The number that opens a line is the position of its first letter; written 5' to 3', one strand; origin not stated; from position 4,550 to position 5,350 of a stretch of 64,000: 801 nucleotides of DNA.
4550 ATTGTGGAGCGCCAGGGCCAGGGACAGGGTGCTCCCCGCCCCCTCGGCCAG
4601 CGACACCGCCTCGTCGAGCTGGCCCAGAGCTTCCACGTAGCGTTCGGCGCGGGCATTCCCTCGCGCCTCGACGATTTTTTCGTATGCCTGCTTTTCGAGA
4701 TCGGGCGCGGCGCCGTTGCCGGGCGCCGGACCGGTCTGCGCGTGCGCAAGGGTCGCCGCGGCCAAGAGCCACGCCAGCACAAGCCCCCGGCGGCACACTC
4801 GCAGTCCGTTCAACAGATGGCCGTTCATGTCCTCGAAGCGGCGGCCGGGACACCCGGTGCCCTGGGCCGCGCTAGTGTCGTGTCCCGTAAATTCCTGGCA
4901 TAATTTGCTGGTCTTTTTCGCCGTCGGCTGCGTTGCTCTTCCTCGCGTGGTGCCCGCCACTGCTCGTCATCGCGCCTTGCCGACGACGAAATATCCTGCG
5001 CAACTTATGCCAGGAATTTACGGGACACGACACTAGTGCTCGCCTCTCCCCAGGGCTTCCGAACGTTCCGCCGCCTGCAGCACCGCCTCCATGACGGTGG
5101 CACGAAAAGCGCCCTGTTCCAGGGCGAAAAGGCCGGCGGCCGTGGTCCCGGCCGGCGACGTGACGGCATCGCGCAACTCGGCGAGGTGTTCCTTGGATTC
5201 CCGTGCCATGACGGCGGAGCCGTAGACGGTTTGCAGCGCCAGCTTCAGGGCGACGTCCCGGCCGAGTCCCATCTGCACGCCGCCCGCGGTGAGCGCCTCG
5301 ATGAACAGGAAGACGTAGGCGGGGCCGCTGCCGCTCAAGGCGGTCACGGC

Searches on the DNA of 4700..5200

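Call 47: search_rna_families(source=window, start=4700, end=5200, threshold=evalue, max_evalue=1)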
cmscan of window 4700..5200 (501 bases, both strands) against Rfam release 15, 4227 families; matches with E-value up to 1: 0.
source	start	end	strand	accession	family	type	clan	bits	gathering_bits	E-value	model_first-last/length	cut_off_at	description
